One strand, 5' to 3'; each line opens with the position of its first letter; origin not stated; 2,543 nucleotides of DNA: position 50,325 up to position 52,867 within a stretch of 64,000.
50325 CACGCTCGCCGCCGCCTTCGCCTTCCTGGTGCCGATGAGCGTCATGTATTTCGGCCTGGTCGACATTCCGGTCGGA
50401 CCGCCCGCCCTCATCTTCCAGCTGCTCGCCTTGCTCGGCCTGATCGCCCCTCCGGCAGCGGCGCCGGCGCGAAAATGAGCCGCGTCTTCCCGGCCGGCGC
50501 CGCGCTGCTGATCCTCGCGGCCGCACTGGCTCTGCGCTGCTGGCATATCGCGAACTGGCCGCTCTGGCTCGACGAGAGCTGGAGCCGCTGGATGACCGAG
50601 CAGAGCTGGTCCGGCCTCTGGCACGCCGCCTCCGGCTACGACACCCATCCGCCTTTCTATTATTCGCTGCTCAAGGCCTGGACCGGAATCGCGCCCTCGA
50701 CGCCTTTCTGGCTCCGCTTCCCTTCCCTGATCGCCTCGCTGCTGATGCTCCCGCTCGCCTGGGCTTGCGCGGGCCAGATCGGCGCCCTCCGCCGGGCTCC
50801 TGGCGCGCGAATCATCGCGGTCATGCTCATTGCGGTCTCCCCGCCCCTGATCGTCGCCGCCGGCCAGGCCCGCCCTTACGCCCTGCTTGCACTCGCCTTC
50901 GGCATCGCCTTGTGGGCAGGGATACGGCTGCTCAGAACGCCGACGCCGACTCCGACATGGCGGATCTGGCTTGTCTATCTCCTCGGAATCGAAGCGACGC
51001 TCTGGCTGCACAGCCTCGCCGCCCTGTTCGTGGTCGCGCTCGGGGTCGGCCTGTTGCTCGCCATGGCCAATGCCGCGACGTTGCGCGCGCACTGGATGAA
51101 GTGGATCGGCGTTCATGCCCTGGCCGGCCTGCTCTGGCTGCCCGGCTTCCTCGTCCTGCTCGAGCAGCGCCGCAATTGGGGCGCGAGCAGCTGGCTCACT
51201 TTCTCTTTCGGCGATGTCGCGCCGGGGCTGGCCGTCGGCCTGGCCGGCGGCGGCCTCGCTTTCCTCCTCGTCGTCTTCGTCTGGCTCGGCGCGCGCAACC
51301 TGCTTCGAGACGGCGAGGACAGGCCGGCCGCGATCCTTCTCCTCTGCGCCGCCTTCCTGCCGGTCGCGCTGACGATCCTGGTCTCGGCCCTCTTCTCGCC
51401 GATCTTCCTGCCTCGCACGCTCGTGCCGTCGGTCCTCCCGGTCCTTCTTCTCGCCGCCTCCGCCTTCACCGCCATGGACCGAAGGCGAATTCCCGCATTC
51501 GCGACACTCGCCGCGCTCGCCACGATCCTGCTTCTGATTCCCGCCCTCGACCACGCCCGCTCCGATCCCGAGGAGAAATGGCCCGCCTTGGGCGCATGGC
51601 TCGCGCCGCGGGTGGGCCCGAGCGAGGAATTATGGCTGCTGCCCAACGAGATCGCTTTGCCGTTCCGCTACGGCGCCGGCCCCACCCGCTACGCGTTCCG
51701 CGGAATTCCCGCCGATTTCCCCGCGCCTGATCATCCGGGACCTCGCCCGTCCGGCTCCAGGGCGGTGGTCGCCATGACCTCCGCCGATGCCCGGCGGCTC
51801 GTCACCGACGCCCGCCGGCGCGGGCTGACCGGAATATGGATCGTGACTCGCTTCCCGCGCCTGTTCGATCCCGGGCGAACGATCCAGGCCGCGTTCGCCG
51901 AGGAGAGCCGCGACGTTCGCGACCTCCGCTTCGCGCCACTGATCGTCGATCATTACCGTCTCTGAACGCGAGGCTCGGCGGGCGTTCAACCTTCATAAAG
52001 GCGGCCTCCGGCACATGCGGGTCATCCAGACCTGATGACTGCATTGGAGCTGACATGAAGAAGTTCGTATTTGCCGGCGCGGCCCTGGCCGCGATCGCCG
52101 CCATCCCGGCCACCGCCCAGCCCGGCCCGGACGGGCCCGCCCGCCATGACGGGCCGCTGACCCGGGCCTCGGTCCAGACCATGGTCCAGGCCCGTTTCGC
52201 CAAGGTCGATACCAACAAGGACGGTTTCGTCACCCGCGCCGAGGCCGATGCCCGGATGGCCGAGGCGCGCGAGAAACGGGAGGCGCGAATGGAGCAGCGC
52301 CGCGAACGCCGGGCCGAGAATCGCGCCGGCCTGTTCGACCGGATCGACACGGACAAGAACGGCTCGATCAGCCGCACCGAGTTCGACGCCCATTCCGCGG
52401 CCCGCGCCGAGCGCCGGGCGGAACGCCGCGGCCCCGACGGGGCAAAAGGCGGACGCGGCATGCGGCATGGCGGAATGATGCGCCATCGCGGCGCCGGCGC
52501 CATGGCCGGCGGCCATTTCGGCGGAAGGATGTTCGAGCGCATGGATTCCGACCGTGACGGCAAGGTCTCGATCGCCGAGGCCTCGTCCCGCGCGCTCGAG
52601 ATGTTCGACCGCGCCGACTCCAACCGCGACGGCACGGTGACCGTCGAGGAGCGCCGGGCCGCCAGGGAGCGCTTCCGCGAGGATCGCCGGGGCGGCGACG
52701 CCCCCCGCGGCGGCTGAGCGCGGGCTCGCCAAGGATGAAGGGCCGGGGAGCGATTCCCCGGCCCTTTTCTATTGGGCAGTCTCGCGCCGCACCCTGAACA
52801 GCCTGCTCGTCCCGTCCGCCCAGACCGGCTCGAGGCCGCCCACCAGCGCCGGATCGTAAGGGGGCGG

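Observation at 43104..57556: Envelope glycan cluster unusually rich in GT-C-type membrane glycosyltransferases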

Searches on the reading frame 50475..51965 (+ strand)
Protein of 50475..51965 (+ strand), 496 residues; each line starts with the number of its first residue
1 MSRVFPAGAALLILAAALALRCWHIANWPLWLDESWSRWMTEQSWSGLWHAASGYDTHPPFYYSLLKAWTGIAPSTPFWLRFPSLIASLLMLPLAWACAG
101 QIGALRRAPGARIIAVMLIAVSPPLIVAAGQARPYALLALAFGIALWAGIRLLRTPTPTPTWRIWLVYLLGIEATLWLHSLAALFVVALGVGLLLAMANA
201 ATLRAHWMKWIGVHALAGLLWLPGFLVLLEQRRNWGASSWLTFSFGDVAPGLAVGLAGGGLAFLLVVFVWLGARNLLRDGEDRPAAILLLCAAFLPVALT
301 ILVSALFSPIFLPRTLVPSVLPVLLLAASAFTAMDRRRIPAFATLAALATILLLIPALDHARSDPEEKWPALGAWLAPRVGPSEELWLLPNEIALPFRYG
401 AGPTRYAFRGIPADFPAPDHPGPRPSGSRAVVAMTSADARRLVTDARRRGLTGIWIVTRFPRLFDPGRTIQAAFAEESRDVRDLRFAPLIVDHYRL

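Call 4: search_protein_families(library=pfam, proteins=[window:50475-51965:+], max_evalue=0.01)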
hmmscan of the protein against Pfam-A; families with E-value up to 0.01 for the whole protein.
window:50475-51965:+ (496 aa): 0 families

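Call 7: search_protein_families(library=ncbifam, proteins=[window:50475-51965:+], max_evalue=0.1)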
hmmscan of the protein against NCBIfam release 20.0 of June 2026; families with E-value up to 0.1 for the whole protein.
window:50475-51965:+ (496 aa): 1 family
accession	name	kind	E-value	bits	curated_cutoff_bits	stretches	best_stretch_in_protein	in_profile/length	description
NF052499.1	MnslTaseMT1671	equivalog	3.7e-08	32.3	900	1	22-345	41-361/523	mannosyltransferase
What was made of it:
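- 50475..51965 (+): p496: a divergent PMT_2-like GT-C protein, 496 aa, with an invariant D33-E34 just after TM1. An accessory gene. NCBIfam archaeal mannosyltransferase model, 3.7e-8, below its cutoff (call 7).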

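Call 8: search_solved_structures(query=window:50475-51965:+, max_evalue=10)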
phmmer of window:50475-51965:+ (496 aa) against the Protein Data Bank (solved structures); distinct sequences matched with E-value up to 10: 0.

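Call 30: find_homologous_proteins(query=window:50475-51965:+)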
Query window:50475-51965:+ (496 aa): 73 proteins with E <= 0.001 among 8000 candidates.
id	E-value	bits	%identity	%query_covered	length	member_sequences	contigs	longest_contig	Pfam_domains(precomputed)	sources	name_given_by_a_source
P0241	0.0e+0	1087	100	100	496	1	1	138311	-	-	-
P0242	3.8e-252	856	81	96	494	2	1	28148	-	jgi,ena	-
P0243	1.9e-245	834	77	100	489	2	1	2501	-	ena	-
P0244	1.6e-243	828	77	96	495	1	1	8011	-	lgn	-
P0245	3.0e-242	823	78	96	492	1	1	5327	-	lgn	-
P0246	3.3e-212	724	71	96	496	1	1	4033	-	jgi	jgi:uncharacterized membrane protein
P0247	1.6e-182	626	62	96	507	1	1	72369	-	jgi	jgi:mannosyltransferase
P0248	1.2e-178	614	63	96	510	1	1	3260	-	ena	-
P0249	7.6e-177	608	63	96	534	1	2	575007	-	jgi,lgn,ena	-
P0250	1.1e-175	604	61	96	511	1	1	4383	-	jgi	jgi:uncharacterized membrane protein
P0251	2.6e-171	589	61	100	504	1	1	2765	-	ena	-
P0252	4.6e-170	585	51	96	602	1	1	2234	-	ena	-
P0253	5.1e-170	585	60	96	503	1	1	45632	-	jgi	jgi:mannosyltransferase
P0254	3.8e-168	579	59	100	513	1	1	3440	-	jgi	jgi:uncharacterized membrane protein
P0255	9.9e-163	561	58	96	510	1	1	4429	-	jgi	jgi:uncharacterized membrane protein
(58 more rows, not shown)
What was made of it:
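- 50475..51965 (+): Some homologs are named 'mannosyltransferase' by JGI (call 30).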

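Call 34: search_solved_structures(query=A3, max_evalue=1, show_alignments=2)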
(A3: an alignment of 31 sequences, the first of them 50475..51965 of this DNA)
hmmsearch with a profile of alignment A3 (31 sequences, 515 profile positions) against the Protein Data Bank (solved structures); distinct sequences matched with E-value up to 1: 2.
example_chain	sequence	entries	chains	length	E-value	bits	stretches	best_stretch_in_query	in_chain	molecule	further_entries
9sm1_A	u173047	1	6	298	0.5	11.8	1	364-409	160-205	Methyltransferase domain protein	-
24ux_A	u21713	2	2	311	0.54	11.7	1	364-409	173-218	Methyltransferase domain protein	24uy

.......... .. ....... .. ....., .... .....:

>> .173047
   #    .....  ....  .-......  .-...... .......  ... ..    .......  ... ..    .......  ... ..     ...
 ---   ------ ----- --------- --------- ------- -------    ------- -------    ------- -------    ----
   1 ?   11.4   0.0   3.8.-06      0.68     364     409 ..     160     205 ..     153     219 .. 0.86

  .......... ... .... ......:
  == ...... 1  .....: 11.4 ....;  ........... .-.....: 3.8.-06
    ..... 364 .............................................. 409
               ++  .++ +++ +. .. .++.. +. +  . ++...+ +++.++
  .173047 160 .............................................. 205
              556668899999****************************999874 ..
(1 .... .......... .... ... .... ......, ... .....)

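Call 35: search_protein_families(library=pfam, alignment_id=A3, max_evalue=0.01)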
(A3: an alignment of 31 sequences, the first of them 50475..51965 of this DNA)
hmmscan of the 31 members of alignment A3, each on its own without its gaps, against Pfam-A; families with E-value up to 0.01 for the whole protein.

A. member 1, window:50475-51965:+ (496 aa): 0 families

B. families by the number of members that match (of 31 scanned): 2 families
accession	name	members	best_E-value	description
PF13231.12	PMT_2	20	7.8e-11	Dolichyl-phosphate-mannose-protein mannosyltransferase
PF11028.14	TMEM260-like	3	0.00014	Protein O-mannosyl-transferase TMEM260-like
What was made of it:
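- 50475..51965 (+): In the family, 20/31 members hit PMT_2 (call 35).
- On PMT_2 / PMT-ArnT-like GT-C (p496, p528): However, 20 of 31 family members hit PMT_2, best 7.8e-11 (call 35).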

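Call 46: find_encoding_contigs(protein=P0241, flank=10000, max_places=3)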
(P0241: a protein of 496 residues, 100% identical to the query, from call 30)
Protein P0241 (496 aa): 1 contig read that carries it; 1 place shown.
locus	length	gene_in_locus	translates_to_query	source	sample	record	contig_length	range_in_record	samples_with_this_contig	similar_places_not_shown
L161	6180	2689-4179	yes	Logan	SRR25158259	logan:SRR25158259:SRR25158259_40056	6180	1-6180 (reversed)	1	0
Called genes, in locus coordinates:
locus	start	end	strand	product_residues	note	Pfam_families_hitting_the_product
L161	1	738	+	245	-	?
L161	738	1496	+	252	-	PF13489:Methyltransf_23, PF13847:Methyltransf_31 (faint), PF08241:Methyltransf_11, PF08242:Methyltransf_12, PF13649:Methyltransf_25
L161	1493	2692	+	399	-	PF09594:GT87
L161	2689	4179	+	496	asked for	-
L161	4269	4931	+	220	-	PF13833:EF-hand_8 (faint), PF23564:EF-hand_FSTL1 (faint), PF13499:EF-hand_7 (weak), PF00036:EF-hand_1 (faint), PF13202:EF-hand_5 (faint), PF13405:EF-hand_6 (faint)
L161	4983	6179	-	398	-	?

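Call 71: find_encoding_contigs(protein=P0242, flank=10000, max_places=2)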
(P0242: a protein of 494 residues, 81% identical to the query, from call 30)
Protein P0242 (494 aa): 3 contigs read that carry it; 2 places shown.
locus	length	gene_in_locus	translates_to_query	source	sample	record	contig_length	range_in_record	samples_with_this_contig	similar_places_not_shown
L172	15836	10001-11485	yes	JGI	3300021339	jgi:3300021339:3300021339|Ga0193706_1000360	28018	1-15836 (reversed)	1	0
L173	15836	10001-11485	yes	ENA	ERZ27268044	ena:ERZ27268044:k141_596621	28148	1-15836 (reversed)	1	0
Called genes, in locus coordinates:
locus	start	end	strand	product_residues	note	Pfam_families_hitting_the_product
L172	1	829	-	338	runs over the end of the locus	PF06674:DUF1176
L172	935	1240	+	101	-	PF02325:CCB3_YggT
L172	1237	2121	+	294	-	PF00763:THF_DHG_CYH, PF02882:THF_DHG_CYH_C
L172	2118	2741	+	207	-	PF01914:MarC, PF01810:LysE (faint)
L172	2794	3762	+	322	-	PF01522:Polysacc_deac_1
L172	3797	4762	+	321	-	-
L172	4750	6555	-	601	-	-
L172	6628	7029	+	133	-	PF04138:GtrA_DPMS_TM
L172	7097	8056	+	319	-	PF00535:Glycos_transf_2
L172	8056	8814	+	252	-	PF13489:Methyltransf_23, PF13847:Methyltransf_31 (faint), PF08241:Methyltransf_11, PF08242:Methyltransf_12, PF13649:Methyltransf_25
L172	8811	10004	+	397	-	PF09594:GT87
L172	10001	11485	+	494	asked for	-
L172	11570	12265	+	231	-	PF00036:EF-hand_1 (faint), PF13202:EF-hand_5 (faint), PF13405:EF-hand_6 (faint), PF13499:EF-hand_7 (weak)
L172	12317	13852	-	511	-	-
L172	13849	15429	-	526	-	-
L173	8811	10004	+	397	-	PF09594:GT87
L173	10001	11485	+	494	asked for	-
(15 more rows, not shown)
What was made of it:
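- On GT87 (PF09594): Also called GT87 on relatives' contigs (calls 46, 71).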

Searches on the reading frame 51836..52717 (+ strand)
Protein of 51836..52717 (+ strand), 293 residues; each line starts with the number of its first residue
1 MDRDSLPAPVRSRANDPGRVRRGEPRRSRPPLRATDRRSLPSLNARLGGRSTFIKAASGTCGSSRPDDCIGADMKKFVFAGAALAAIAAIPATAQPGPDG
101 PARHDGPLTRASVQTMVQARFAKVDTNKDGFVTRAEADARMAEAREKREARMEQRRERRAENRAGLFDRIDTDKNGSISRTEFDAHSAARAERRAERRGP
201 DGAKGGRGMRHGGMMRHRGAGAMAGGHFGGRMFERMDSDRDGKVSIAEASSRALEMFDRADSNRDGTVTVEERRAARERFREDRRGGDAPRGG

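Call 4: search_protein_families(library=pfam, proteins=[window:51836-52717:+], max_evalue=0.01)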
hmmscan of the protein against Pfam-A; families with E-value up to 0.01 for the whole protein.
window:51836-52717:+ (293 aa): 6 families
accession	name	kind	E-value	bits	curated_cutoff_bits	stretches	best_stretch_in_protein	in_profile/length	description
PF13202.12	EF-hand_5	-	1.3e-18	66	25.9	3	166-183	4-21/25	EF hand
PF00036.39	EF-hand_1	-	2.9e-18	64.4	25.4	2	255-272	4-21/29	EF hand domain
PF13405.12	EF-hand_6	-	4.3e-16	57.5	25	1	166-183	5-22/30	EF-hand domain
PF13499.12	EF-hand_7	-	1.2e-14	54.8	30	1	117-183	4-62/67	EF-hand domain pair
PF13833.12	EF-hand_8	-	1.9e-05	24.7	28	0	166-183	30-47/54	EF-hand domain pair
PF10591.15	SPARC_Ca_bdg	-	0.00049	20.8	22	0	113-183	52-110/113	Secreted protein acidic and rich in cysteine Ca binding region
